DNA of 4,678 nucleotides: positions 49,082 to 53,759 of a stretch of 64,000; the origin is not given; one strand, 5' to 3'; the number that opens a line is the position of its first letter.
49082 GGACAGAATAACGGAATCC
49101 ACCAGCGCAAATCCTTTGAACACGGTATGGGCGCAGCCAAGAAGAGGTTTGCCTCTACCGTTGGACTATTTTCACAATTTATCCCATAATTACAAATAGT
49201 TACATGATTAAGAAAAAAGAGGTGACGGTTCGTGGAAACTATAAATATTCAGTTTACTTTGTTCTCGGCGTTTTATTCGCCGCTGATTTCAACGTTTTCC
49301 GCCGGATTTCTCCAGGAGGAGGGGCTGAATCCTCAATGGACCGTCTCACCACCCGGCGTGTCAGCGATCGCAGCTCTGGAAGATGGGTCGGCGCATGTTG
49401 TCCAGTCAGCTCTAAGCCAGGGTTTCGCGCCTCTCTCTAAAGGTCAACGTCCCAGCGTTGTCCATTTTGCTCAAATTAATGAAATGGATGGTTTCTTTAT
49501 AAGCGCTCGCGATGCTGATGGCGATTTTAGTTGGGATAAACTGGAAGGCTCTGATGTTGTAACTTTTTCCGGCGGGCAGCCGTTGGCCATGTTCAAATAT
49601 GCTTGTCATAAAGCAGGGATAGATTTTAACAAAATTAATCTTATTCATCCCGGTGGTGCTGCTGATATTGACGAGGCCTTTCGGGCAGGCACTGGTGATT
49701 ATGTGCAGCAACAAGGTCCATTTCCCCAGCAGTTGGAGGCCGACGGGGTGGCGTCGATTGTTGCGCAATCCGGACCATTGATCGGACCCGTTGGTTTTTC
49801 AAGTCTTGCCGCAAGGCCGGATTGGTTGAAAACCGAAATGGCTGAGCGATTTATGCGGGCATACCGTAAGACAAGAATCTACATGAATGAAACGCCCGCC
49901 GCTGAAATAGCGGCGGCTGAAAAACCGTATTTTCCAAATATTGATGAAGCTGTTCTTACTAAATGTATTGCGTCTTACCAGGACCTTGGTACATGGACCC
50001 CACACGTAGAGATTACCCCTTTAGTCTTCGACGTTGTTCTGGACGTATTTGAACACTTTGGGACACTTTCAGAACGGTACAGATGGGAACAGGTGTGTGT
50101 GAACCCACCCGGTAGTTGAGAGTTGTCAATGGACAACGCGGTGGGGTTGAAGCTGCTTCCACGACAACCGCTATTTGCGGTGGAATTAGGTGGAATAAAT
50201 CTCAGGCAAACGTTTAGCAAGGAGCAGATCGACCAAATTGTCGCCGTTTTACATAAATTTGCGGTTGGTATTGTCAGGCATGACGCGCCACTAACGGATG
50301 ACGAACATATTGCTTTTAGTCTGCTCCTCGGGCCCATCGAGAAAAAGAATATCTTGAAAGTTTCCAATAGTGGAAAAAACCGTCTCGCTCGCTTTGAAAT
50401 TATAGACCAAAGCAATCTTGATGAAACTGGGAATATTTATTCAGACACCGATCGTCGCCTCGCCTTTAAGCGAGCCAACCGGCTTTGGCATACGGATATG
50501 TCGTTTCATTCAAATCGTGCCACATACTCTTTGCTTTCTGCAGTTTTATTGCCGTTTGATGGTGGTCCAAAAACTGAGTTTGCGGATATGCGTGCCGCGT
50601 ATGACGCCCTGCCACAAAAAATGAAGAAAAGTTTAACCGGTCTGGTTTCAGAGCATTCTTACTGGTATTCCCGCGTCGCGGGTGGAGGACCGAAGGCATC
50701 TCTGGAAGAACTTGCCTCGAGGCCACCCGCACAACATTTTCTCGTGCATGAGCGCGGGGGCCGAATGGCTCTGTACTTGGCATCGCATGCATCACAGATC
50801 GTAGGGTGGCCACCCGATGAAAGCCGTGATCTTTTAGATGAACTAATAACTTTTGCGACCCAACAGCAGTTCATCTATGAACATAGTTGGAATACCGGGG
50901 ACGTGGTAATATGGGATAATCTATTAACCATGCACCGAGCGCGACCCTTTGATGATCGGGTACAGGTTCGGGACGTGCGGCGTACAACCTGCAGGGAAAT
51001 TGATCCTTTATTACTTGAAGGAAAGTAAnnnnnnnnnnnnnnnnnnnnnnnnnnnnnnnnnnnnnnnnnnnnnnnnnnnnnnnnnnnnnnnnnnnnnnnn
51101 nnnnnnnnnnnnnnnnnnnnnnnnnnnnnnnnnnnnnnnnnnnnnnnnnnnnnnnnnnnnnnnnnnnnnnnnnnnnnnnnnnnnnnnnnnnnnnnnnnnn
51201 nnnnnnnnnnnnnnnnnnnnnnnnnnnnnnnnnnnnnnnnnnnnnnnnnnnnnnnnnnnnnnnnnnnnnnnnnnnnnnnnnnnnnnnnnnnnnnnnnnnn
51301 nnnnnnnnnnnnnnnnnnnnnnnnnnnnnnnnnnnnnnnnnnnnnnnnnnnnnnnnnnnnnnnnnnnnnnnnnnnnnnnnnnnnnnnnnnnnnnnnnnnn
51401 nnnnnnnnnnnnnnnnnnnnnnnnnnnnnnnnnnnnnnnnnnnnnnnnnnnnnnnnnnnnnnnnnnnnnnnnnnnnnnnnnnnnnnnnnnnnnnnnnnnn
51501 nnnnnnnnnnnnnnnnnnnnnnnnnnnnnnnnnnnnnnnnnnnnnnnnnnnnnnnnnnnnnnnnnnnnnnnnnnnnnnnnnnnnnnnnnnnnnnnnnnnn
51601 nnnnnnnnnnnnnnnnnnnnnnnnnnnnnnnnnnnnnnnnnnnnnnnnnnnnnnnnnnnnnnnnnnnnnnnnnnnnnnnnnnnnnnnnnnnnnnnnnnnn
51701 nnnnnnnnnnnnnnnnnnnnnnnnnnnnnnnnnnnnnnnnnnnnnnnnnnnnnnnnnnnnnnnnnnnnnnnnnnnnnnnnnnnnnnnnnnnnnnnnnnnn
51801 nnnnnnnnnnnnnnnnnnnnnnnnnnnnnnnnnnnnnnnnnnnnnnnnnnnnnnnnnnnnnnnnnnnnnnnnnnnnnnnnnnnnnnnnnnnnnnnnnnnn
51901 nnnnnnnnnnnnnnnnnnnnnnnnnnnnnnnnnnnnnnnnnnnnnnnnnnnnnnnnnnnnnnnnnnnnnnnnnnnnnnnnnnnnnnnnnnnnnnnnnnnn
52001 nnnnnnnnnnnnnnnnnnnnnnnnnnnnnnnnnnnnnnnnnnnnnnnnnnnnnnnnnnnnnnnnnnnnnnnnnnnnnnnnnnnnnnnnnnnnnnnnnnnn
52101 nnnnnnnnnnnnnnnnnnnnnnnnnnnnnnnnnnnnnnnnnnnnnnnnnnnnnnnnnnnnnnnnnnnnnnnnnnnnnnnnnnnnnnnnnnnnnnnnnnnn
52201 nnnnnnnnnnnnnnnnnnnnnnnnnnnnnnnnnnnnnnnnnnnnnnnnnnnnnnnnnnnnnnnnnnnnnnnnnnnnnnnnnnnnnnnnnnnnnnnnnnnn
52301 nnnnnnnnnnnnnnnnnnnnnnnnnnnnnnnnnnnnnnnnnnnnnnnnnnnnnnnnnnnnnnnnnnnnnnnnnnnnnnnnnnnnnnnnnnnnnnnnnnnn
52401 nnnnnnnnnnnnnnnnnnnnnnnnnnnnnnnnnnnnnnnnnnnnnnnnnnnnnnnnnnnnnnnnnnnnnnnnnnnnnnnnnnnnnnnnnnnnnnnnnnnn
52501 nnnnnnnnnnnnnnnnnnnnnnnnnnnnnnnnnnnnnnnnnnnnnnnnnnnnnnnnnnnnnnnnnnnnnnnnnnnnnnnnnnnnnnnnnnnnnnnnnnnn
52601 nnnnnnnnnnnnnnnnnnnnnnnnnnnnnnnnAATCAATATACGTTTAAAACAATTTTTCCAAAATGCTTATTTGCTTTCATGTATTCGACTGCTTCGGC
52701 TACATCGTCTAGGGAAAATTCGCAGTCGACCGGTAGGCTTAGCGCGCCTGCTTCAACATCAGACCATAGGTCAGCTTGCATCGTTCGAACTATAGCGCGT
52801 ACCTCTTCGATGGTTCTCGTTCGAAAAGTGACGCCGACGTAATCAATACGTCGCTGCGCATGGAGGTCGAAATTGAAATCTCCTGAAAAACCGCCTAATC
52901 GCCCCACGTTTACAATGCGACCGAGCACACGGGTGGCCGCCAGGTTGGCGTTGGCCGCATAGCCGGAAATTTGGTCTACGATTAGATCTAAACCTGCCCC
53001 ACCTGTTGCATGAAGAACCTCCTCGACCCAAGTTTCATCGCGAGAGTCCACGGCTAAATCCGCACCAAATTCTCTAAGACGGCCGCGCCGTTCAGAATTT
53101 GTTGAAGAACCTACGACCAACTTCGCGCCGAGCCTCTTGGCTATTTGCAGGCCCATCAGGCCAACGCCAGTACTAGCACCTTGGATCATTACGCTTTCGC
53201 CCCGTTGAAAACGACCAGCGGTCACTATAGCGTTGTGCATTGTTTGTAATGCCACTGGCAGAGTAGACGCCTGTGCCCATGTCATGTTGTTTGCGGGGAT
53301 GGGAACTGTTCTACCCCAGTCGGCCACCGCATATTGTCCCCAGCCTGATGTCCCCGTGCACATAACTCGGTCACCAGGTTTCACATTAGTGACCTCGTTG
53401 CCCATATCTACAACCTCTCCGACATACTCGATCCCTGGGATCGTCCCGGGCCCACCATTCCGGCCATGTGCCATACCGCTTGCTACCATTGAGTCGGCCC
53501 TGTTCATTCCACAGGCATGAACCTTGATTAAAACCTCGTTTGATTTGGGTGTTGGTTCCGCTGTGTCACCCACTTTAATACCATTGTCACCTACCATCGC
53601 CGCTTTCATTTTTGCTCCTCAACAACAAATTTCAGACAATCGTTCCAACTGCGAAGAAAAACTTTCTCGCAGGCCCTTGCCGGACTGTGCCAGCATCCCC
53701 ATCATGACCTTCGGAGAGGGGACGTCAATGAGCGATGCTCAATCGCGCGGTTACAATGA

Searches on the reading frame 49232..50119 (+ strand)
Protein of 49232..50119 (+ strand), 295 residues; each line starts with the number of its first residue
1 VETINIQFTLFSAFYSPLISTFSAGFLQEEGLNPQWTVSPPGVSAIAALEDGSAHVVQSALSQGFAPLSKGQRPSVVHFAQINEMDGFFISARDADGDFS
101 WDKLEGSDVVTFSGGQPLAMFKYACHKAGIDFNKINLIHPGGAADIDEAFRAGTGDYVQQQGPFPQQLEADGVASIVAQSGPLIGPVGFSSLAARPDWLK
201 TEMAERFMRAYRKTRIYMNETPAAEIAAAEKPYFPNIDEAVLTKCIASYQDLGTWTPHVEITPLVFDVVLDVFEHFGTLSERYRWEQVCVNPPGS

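Call 3: search_protein_families(library=pfam, proteins=[window:49232-50119:+], max_evalue=0.01)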
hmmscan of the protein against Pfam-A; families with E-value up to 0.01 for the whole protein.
window:49232-50119:+ (295 aa): 2 families
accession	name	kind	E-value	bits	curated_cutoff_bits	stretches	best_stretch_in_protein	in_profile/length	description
PF09084.16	NMT1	-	2e-06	28.3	20.5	1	23-223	12-214/216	NMT1/THI5 like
PF13379.11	NMT1_2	-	0.0052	17.1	24.7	1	110-220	128-240/252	NMT1-like family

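Call 4: search_protein_families(library=ncbifam, proteins=[window:49232-50119:+], max_evalue=0.01)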
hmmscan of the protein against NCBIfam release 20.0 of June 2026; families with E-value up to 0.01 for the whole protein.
window:49232-50119:+ (295 aa): 1 family
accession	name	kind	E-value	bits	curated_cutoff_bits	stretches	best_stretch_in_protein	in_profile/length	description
TIGR01728.1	SsuA_fam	subfamily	0.0027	17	163.5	1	23-234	19-232/290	aliphatic sulfonate ABC transporter substrate-binding protein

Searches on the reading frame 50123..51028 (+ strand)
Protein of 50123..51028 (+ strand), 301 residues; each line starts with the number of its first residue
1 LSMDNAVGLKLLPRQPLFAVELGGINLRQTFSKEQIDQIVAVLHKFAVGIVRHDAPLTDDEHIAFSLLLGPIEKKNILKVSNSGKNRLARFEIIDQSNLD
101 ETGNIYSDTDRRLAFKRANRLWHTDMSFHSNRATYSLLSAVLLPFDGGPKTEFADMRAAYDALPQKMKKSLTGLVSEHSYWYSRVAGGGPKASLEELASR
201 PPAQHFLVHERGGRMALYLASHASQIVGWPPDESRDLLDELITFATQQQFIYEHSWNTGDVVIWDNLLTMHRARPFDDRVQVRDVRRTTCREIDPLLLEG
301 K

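Call 3: search_protein_families(library=pfam, proteins=[window:50123-51028:+], max_evalue=0.01)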
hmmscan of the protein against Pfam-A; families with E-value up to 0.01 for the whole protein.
window:50123-51028:+ (301 aa): 1 family
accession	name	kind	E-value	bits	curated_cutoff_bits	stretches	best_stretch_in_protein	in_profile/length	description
PF02668.22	TauD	-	1.2e-49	170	27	1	14-289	5-267/267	Taurine catabolism dioxygenase TauD, TfdA family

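Call 4: search_protein_families(library=ncbifam, proteins=[window:50123-51028:+], max_evalue=0.01)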
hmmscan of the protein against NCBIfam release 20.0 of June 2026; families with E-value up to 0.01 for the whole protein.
window:50123-51028:+ (301 aa): 5 families
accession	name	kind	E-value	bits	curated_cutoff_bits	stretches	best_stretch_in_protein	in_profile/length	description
NF045815.1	Neo-PentlctneFsynPtlD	equivalog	1.4e-30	106.6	550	2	17-179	11-161/301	neopentalenolactone/pentalenolactone F synthase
NF007104.0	PRK09553.1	equivalog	1e-25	90.5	313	1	12-290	8-273/282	taurine dioxygenase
NF049937.1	CMthFAOxDecarbScoE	equivalog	5.5e-14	52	400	1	108-275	87-269/295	(3R)-3-[(carboxymethyl)amino]fatty acid oxygenase/decarboxylase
NF043003.1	ClavSyn_CS1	equivalog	0.0011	18.6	450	0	122-172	131-181/312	clavaminate synthase Cs1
TIGR03946.1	viomycin_VioC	equivalog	0.0039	16.3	418.6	0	121-284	141-306/333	arginine beta-hydroxylase, Fe(II)/alpha-ketoglutarate-dependent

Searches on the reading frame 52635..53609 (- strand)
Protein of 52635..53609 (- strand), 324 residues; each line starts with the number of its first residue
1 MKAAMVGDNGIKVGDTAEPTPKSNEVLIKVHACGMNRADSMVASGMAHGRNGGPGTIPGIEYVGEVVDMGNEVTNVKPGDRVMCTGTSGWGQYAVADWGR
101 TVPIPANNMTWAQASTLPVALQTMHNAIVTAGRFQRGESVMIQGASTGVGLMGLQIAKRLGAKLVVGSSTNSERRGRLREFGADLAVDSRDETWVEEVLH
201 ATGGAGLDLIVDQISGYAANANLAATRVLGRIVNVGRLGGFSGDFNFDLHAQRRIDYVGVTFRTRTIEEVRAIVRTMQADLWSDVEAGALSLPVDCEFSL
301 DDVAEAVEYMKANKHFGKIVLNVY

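Call 40: search_protein_families(library=ncbifam, proteins=[window:52635-53609:-], max_evalue=0.00001)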
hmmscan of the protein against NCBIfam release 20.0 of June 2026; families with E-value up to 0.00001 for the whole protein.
window:52635-53609:- (324 aa): 27 families (the best 25 are shown)
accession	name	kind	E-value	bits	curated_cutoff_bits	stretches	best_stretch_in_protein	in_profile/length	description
TIGR02824.1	quinone_pig3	subfamily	9.3e-69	231.9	296.8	1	9-323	13-325/325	putative NAD(P)H quinone oxidoreductase, PIG3 family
NF041183.1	Pks2_ls1_myc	equivalog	1.4e-32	111.7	2400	1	21-323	1430-1729/2086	sulfolipid-1 biosynthesis phthioceranic/hydroxyphthioceranic acid synthase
NF010344.0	PRK13771.1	subfamily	1.5e-26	93.2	349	2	103-322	131-332/334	putative alcohol dehydrogenase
NF041172.1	AcrlCoa_red_Thmprot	equivalog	7.4e-26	90.9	500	2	100-322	128-333/334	acryloyl-CoA reductase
NF003808.0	PRK05396.1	equivalog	1.5e-22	79.9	380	2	83-322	106-339/341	L-threonine 3-dehydrogenase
TIGR00692.1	tdh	equivalog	5.5e-22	78.2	458.35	2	84-321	105-338/340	L-threonine 3-dehydrogenase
NF008024.0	PRK10754.1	subfamily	3e-21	75.8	348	1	12-317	17-321/327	NADPH:quinone reductase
NF041097.1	keto_inos_dh_IolM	equivalog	1.8e-20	73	450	2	126-236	196-311/389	scyllo-inosose 3-dehydrogenase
TIGR02823.1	oxido_YhdH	subfamily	1.6e-19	69.9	297.25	1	21-323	24-324/324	acrylyl-CoA reductase family protein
NF006940.0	PRK09422.1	equivalog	7.8e-19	67.8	344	2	101-237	128-261/338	alcohol dehydrogenase AdhP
TIGR02817.1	adh_fam_1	subfamily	2.8e-16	59.9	284.05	1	15-189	21-201/336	zinc-binding alcohol dehydrogenase family protein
TIGR03989.1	Rxyl_3153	subfamily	4.3e-15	55.8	440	2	87-236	138-287/370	NDMA-dependent alcohol dehydrogenase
TIGR01751.1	crot-CoA-red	equivalog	2.3e-13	49.6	378.55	1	88-194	140-246/398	crotonyl-CoA carboxylase/reductase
NF058644.1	CurcmRedCuraProt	equivalog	2.6e-13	49.8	440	1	72-323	78-333/336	NADPH-dependent curcumin/dihydrocurcumin reductase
TIGR03451.1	mycoS_dep_FDH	equivalog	2.9e-13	49.4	512.9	1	120-236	160-276/358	S-(hydroxymethyl)mycothiol dehydrogenase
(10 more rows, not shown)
